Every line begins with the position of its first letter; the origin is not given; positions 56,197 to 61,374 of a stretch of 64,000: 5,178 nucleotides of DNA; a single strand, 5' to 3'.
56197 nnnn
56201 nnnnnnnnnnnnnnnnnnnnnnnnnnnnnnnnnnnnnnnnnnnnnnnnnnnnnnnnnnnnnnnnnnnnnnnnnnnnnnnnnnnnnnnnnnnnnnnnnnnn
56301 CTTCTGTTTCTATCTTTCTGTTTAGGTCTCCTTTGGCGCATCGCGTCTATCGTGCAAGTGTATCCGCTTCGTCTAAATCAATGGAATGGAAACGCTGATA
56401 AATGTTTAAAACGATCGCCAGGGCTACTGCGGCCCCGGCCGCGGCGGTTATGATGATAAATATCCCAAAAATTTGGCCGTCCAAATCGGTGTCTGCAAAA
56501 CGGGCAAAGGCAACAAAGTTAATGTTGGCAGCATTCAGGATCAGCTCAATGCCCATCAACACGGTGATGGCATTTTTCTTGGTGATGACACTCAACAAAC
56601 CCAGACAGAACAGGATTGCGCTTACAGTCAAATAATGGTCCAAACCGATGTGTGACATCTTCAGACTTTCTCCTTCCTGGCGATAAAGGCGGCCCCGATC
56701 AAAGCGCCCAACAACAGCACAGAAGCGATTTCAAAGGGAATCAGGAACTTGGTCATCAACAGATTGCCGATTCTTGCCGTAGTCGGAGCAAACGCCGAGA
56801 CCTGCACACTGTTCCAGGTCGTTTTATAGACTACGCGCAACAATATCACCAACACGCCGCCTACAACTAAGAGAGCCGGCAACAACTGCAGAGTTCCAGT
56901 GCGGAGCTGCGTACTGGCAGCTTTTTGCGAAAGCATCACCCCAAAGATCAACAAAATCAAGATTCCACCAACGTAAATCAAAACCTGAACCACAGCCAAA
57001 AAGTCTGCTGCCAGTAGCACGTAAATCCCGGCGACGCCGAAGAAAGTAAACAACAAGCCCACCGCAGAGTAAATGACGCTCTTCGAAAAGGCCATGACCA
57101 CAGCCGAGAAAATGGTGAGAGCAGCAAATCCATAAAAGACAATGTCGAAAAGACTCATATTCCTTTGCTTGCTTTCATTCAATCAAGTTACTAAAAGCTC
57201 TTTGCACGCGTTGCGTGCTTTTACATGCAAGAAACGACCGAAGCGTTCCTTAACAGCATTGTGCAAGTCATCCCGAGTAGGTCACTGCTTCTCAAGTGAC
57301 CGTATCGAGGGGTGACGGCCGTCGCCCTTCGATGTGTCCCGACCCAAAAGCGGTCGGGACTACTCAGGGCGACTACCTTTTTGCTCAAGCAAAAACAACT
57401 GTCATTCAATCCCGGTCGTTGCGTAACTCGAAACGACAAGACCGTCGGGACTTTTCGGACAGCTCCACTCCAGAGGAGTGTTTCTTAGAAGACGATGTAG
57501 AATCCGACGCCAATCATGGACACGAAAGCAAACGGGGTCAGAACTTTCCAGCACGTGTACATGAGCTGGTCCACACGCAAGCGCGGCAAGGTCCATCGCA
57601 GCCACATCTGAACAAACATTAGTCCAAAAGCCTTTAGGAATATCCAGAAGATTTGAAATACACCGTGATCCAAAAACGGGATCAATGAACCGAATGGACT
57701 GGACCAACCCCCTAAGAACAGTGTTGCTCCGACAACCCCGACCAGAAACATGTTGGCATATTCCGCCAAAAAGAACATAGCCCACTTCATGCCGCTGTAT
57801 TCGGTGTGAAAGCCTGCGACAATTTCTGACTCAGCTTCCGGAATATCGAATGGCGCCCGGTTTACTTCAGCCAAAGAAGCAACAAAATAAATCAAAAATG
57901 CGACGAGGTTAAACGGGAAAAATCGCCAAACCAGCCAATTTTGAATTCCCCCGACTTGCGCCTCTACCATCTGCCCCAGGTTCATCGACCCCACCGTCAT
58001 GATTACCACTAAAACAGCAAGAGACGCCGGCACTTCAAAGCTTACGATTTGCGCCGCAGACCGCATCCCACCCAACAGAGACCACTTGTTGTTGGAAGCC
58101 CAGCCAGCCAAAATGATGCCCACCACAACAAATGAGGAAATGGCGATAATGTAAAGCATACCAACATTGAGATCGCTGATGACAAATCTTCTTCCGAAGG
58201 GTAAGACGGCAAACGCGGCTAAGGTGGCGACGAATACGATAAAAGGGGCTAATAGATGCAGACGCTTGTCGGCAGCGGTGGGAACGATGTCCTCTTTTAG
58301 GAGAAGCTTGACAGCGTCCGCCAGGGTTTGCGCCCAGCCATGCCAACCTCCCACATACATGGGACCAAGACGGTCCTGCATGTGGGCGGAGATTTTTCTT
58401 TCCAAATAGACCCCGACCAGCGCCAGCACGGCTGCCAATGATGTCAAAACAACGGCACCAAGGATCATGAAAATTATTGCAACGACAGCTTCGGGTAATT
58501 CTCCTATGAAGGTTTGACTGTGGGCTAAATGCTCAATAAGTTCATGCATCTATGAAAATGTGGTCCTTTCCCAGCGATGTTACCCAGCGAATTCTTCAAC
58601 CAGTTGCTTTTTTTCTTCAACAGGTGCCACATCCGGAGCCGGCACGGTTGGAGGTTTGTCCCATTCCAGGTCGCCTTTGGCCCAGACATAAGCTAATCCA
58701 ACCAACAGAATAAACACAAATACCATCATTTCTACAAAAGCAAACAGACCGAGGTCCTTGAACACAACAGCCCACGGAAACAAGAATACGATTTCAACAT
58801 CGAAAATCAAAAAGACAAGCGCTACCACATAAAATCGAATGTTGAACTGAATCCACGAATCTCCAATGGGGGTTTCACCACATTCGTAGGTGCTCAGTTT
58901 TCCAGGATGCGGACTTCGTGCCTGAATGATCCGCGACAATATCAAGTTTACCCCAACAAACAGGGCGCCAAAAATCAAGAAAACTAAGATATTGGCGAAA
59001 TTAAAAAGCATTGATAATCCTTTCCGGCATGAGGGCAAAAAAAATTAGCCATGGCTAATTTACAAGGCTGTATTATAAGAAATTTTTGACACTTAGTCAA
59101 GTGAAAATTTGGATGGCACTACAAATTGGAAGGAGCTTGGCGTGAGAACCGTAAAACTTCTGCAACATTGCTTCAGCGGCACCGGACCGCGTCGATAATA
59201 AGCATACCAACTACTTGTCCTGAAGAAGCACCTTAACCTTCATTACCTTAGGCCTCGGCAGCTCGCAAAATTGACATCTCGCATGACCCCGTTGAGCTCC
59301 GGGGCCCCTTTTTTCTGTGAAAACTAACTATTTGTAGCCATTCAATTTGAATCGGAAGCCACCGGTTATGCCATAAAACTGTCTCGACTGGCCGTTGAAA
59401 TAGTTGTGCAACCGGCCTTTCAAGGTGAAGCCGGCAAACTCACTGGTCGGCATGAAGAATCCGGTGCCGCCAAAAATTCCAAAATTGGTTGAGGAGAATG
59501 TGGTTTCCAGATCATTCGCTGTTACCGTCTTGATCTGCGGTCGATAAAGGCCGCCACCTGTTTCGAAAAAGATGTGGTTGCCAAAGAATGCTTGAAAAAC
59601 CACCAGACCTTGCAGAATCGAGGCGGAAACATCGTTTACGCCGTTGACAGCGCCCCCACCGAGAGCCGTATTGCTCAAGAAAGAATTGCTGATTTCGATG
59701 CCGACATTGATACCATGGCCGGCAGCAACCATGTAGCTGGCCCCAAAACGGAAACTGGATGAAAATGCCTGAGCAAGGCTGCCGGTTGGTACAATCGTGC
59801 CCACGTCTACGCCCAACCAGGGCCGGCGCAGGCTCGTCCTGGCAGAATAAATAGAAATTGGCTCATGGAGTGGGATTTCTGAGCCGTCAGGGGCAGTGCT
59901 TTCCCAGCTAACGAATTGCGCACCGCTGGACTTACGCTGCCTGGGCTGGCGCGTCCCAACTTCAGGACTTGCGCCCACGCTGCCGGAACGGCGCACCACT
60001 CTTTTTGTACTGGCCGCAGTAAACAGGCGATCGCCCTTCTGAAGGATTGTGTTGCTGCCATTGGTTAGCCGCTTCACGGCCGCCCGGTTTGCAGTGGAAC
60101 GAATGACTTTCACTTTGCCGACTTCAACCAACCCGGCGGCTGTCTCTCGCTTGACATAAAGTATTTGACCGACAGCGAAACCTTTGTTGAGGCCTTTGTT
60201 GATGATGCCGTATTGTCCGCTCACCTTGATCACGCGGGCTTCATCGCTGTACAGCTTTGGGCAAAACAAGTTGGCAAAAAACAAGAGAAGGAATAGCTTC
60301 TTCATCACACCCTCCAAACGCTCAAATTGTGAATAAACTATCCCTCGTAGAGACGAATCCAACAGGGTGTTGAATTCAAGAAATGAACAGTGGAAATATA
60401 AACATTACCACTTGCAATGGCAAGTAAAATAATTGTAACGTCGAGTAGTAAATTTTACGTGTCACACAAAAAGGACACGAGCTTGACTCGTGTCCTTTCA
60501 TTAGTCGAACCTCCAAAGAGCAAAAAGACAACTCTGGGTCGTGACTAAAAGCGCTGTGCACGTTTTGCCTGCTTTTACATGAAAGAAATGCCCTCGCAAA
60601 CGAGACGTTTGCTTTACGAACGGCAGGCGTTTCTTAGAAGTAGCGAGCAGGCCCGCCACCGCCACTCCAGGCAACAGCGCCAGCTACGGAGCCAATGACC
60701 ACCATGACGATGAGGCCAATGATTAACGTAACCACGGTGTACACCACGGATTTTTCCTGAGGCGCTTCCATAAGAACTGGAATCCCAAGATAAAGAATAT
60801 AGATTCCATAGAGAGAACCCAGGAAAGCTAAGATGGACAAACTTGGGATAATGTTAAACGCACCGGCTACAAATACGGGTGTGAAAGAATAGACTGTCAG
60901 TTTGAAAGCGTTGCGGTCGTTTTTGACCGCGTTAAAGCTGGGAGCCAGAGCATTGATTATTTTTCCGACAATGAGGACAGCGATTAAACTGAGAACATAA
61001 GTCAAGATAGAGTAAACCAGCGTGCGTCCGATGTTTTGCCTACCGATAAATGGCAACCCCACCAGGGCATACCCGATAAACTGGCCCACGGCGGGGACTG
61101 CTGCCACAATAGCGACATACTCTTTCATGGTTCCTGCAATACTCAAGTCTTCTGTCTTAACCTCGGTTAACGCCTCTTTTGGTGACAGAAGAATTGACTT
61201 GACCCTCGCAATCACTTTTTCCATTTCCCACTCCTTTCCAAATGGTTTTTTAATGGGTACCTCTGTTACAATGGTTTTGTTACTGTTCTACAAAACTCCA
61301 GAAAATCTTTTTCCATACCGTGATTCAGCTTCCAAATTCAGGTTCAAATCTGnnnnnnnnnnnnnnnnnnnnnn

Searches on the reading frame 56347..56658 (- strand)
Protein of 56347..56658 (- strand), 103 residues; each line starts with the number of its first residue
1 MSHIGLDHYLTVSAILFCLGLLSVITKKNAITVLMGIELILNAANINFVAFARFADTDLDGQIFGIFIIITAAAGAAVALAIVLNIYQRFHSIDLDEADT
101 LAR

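Call 15: search_protein_families(library=pfam, proteins=[window:56347-56658:-])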
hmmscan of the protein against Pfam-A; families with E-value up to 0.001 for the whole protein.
window:56347-56658:- (103 aa): 1 family
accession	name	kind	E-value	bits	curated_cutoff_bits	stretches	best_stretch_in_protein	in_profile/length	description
PF00420.29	Oxidored_q2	-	9.5e-25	86.6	26.1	1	8-101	1-93/95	NADH-ubiquinone/plastoquinone oxidoreductase chain 4L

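Call 43: find_encoding_contigs(protein=window:56347-56658:-, flank=3000, max_places=10)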
Protein window:56347-56658:- (103 aa): 1 contig read that carries it; 1 place shown.
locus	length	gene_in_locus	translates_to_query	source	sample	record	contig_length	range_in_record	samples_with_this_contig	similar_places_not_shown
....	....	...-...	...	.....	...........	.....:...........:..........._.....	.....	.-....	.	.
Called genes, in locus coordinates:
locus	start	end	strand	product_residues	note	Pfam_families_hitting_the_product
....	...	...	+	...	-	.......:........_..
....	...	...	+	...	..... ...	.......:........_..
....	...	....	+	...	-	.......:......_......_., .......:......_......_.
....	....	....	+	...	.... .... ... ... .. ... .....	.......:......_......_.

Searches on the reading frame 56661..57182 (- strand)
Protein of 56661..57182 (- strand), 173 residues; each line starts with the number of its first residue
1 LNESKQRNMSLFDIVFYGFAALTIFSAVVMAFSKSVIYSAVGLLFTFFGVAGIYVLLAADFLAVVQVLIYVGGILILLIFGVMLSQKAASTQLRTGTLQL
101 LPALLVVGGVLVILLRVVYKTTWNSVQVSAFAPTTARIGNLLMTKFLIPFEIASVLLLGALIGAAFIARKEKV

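Call 15: search_protein_families(library=pfam, proteins=[window:56661-57182:-])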
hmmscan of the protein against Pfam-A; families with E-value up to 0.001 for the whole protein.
window:56661-57182:- (173 aa): 1 family
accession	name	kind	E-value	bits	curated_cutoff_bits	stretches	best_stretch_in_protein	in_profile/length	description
PF00499.25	Oxidored_q3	-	1.3e-34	119.5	33.2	1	26-167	1-146/146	NADH-ubiquinone/plastoquinone oxidoreductase chain 6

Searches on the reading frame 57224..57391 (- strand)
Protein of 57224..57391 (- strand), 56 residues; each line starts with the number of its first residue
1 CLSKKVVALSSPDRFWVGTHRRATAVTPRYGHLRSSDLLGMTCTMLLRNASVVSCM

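Call 53: find_homologous_proteins(query=A4, max_evalue=10)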
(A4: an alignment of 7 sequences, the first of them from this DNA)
Query A4 (7 sequences): 123 candidates shared short words with the query, none scored E <= 10.

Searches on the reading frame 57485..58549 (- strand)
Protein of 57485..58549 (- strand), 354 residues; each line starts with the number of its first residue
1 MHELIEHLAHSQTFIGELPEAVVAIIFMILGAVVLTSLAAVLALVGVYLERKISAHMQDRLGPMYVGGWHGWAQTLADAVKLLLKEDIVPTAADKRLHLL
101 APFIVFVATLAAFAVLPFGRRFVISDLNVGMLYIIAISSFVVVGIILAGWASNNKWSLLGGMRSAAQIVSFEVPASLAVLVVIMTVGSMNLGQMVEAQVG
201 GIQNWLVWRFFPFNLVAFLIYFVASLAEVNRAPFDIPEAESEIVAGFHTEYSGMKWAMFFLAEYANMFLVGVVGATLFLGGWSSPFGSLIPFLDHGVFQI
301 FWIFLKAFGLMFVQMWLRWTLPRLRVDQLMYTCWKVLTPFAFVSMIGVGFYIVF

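Call 15: search_protein_families(library=pfam, proteins=[window:57485-58549:-])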
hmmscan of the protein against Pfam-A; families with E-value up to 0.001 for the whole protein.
window:57485-58549:- (354 aa): 1 family
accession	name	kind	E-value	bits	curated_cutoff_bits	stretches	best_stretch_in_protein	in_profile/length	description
PF00146.26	NADHdh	-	8.6e-117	390.2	27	1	33-346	4-295/298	NADH dehydrogenase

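Call 26: find_related_loci(query=window:57485-58549:-, collection=genome_contigs, flank=10000)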
Query window:57485-58549:- (354 aa) in genome_contigs; peptide patterns used: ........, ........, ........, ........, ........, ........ (x = any residue, [..] = any of these).
599 stretches matched a pattern (row limit reached: there are more); 546 encode a relative of the query (tblastn E <= 1e-3); the best 80 are kept; 80 distinct loci.
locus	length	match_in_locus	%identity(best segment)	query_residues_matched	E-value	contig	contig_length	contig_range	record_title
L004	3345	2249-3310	85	1-354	0e+0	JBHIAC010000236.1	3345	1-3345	MAG: bacterium isolate K_3_bin.3 NODE_17474_length_3345_cov_11.231915, whole genome shotgun sequence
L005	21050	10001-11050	81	1-353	0e+0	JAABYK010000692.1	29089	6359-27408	MAG: candidate division KSB1 bacterium isolate CS3-K085 K_merged_R1_(paired)_contig_147081, whole genome shotgun sequenc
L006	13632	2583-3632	76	1-353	0e+0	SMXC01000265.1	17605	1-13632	MAG: Caldithrix sp. isolate N075bin58 k141_1273272, whole genome shotgun sequence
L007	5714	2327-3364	78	1-353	0e+0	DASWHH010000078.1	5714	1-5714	MAG TPA_asm: bacterium isolate SMAG_U2837 k141_2259774, whole genome shotgun sequence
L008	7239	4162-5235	75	1-353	2e-175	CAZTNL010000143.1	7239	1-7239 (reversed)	MAG TPA_asm: uncultured Calditrichaceae bacterium isolate binchicken_co253_231 genome assembly, contig: NODE_8737_length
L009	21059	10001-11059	74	2-353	2e-173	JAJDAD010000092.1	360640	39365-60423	MAG: candidate division KSB1 bacterium isolate OFTM153 OFTM153_91, whole genome shotgun sequence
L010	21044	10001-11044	62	1-353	1e-138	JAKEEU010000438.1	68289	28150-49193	MAG: candidate division KSB1 bacterium isolate PMV_1_maxbin.001 PMV_1_maxbin.001.k101_2124792, whole genome shotgun sequ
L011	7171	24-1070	61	1-353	2e-138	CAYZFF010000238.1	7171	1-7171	MAG TPA_asm: uncultured Cytophagia bacterium isolate SRP173033_co1_156 genome assembly, contig: NODE_27107_length_7171_c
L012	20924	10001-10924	65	43-353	3e-137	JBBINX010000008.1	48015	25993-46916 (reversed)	MAG: Ignavibacteriales bacterium isolate PGF172224_bin_266 NODE_339_length_48015_cov_6.137823, whole genome shotgun sequ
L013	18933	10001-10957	62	32-353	1e-135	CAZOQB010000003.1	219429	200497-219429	MAG TPA_asm: uncultured Ignavibacteriaceae bacterium isolate binchicken_co191_10 genome assembly, contig: NODE_49_length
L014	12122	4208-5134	65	42-353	1e-133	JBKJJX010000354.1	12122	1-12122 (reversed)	MAG: Bacteroidota bacterium isolate ant_bin.22 S1Ck117_1799550_flag_1_multi_9.1841_len_12122, whole genome shotgun seque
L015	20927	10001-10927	63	43-354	2e-133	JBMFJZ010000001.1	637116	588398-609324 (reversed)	MAG: Bacteroidota bacterium isolate KM4336-10 NODE_1_length_637116_cov_36.808891, whole genome shotgun sequence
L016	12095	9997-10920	65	43-353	7e-133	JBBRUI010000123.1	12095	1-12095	MAG: Bacteroidota bacterium isolate La3_concoct.179 La3_concoct.179_K_3826027_L_12095_cov_14.0000, whole genome shotgun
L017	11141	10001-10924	64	43-353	1e-132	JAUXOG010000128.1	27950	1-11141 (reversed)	MAG: Bacteroidota bacterium isolate C1_metabat.bin.52 C1_k141_85771, whole genome shotgun sequence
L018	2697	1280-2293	58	1-353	3e-139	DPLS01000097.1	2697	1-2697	MAG TPA_asm: Bacteroidetes bacterium isolate UBA11986 contig_284198, whole genome shotgun sequence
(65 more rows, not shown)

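Call 42: find_encoding_contigs(protein=window:57485-58549:-, flank=3000, max_places=10)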
Protein window:57485-58549:- (354 aa): 2 contigs read that carry it; 1 place shown.
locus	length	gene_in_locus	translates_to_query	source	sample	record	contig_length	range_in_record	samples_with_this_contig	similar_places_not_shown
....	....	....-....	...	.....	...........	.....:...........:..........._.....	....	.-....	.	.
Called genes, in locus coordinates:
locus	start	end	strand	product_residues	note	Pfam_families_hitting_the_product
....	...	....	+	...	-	-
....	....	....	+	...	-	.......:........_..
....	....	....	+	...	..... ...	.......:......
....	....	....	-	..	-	?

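Call 99: find_homologous_proteins(query=window:57485-58549:-, max_evalue=1e-100)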
Query window:57485-58549:- (354 aa): 3298 proteins with E <= 1e-100 among 8000 candidates; the best 120 are listed.
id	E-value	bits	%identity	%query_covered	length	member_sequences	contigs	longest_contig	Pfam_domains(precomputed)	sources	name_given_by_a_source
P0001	1.3e-226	770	100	100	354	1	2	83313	PF00146.27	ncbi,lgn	ncbi:MAG: NADH-quinone oxidoreductase subunit NuoH [bacterium]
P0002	1.5e-199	681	85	100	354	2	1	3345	PF00146.27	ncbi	ncbi:MAG: NADH-quinone oxidoreductase subunit NuoH [bacterium]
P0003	8.9e-199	678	85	100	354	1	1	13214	PF00146.27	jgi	jgi:NADH-quinone oxidoreductase subunit H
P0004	2.4e-195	667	84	100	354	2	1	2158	PF00146.27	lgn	-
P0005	8.1e-195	665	84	100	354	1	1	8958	PF00146.27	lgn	-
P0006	6.9e-193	659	84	100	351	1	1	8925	PF00146.27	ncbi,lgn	ncbi:MAG: NADH-quinone oxidoreductase subunit NuoH [bacterium]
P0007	8.5e-191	652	81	100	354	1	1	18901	PF00146.27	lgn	-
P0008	1.2e-189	648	82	100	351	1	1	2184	PF00146.27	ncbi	ncbi:MAG: NADH-quinone oxidoreductase subunit NuoH [bacterium]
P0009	6.7e-189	646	82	100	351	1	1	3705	PF00146.27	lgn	-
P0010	2.8e-188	644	81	100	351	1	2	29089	PF00146.27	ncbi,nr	ncbi:NADH-quinone oxidoreductase subunit NuoH [candidate division KSB1 bacterium]|nr:NADH-quinone ox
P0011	1.2e-187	642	80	100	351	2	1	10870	PF00146.27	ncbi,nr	ncbi:MAG: NADH-quinone oxidoreductase subunit NuoH [Calditrichaeota bacterium]|nr:MAG: NADH-quinone 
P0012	1.6e-184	632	80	100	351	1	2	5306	PF00146.27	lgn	-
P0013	3.7e-184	630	80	100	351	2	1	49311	PF00146.27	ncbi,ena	-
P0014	1.3e-182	625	81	100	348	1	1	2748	PF00146.27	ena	-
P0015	3.4e-182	624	79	100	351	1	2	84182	PF00146.27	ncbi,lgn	-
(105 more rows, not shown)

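Call 100: find_encoding_contigs(protein=P0003, flank=10000, max_places=3)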
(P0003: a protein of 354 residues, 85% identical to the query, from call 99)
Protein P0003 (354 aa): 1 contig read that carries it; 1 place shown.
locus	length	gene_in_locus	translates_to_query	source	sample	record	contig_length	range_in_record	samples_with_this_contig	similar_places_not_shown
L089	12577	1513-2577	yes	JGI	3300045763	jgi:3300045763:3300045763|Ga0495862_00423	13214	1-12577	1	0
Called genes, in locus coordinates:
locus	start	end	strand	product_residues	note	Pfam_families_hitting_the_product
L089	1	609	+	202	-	?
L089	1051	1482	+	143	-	PF00507:Oxidored_q4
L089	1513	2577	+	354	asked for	PF00146:NADHdh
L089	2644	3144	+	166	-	PF00499:Oxidored_q3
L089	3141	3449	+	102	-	PF00420:Oxidored_q2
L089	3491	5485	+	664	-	PF00662:Proton_antipo_N, PF00361:Proton_antipo_M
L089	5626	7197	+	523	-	PF00361:Proton_antipo_M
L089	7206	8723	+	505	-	PF00361:Proton_antipo_M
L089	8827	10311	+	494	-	PF00246:Peptidase_M14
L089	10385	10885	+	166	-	PF13616:Rotamase_3, PF13145:Rotamase_2, PF00639:Rotamase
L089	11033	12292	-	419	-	PF13482:RNase_H_2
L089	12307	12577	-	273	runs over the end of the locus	PF01145:Band_7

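Call 101: find_encoding_contigs(protein=P0005, flank=10000, max_places=3)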
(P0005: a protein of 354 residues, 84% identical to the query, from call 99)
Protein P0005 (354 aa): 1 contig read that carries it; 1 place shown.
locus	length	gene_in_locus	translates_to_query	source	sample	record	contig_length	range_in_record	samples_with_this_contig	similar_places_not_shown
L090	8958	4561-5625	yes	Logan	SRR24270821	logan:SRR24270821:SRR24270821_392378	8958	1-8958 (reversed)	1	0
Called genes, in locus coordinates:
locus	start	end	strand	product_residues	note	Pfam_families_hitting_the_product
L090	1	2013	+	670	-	?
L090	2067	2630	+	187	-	PF04893:Yip1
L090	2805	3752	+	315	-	-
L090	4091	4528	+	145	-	PF00507:Oxidored_q4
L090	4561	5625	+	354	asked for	PF00146:NADHdh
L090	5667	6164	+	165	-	PF00499:Oxidored_q3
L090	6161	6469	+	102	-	PF00420:Oxidored_q2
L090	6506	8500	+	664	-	PF00662:Proton_antipo_N, PF00361:Proton_antipo_M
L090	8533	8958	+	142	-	?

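Call 102: find_encoding_contigs(protein=P0007, flank=10000, max_places=3)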
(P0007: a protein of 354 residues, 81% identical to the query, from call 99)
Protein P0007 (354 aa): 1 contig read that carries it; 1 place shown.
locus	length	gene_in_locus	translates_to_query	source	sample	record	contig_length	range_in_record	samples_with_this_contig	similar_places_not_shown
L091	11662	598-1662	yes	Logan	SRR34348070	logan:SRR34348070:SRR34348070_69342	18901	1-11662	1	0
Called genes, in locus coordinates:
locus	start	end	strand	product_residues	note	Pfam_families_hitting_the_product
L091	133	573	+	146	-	PF00507:Oxidored_q4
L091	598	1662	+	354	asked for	PF00146:NADHdh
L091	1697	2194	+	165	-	PF00499:Oxidored_q3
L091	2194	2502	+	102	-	PF00420:Oxidored_q2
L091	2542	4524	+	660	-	PF00662:Proton_antipo_N, PF00361:Proton_antipo_M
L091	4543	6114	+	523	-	PF00361:Proton_antipo_M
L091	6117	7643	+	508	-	PF00361:Proton_antipo_M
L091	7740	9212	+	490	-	PF00246:Peptidase_M14, PF13620:CarboxypepD_reg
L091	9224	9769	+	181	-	PF08239:SH3_3, PF13145:Rotamase_2, PF13616:Rotamase_3, PF00639:Rotamase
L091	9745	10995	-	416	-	PF13482:RNase_H_2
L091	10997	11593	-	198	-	-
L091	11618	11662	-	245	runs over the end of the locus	PF01145:Band_7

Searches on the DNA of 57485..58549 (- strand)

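Call 62: search_rna_families(source=L016, start=5400, end=5700, threshold=evalue, max_evalue=10)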
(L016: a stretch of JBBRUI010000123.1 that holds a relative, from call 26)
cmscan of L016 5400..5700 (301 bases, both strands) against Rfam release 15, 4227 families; matches with E-value up to 10: 6.
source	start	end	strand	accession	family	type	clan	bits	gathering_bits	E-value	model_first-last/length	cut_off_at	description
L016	5500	5577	-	RF04002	MIR6143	Gene; miRNA;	-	26.6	75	0.0036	1-89/89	no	MIR6143 microRNA precursor family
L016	5500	5577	-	RF03277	mir-5886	Gene; miRNA;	-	17.9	85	0.85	1-89/89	no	mir-5886 microRNA precursor family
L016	5564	5639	-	RF03134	S6-S18-Chlorobi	Cis-reg; leader;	-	13.8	47.4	8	1-76/76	no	S6-S18-Chlorobi ribosomal protein leader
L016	5620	5663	-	RF00089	SNORD31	Gene; snRNA; snoRNA; CD-box;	CL00053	13.6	40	2.7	1-69/69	no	Small nucleolar RNA SNORD31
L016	5521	5556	+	RF02901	AaHKsRNA41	Gene; sRNA;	-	12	97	1.9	21-82/187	no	Aggregatibacter sRNA 41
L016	5654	5687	+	RF01138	sR23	Gene; snRNA; snoRNA; CD-box;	-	9.8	45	4.7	1-54/54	no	Small nucleolar RNA sR23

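Call 93: search_rna_families(sources=[L016, L065, L076, L001, L002, L003], threshold=gathering)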
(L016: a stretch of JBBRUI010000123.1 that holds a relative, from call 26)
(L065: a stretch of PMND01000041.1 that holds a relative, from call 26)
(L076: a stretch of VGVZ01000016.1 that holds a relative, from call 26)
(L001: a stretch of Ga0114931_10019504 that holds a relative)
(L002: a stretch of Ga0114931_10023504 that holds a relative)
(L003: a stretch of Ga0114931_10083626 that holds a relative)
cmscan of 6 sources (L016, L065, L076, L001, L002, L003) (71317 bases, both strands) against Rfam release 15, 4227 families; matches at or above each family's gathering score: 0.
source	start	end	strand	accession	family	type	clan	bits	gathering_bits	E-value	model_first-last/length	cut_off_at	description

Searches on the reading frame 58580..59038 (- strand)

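Call 15: search_protein_families(library=pfam, proteins=[window:58580-59038:-])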
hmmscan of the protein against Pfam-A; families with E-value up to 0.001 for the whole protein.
window:58580-59038:- (152 aa): 1 family
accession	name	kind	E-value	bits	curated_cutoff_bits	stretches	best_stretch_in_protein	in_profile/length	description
PF00507.24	Oxidored_q4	-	4.8e-39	133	23.3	1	30-126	3-99/99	NADH-ubiquinone/plastoquinone oxidoreductase, chain 3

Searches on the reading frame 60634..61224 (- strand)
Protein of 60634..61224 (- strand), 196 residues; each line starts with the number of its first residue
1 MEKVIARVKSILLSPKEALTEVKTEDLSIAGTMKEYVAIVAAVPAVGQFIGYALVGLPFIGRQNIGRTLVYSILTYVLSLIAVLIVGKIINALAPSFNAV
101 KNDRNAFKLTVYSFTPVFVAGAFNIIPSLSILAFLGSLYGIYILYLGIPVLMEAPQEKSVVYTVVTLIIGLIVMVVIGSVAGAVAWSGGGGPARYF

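Call 38: search_protein_families(library=pfam, proteins=[window:60634-61224:-])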
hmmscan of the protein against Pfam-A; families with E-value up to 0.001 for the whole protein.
window:60634-61224:- (196 aa): 1 family
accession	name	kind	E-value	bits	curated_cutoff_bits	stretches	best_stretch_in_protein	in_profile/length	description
PF04893.22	Yip1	-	1.1e-19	71.3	28.6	1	10-177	2-173/173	Yip1 domain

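Call 79: find_encoding_contigs(protein=window:60634-61224:-, flank=10000, max_places=5)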
Protein window:60634-61224:- (196 aa): 2 contigs read that carry it; 2 places shown.
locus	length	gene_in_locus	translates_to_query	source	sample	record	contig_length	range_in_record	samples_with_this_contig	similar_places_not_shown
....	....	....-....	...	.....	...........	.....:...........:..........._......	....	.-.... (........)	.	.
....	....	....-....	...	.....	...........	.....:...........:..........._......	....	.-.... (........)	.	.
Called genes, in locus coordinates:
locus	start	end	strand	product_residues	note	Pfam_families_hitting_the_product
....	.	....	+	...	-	?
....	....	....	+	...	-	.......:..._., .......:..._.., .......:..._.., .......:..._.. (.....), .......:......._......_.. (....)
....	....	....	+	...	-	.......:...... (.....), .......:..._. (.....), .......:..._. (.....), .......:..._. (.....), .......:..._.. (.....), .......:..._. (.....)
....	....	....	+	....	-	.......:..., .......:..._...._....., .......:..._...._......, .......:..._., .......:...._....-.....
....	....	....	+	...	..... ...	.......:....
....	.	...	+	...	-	?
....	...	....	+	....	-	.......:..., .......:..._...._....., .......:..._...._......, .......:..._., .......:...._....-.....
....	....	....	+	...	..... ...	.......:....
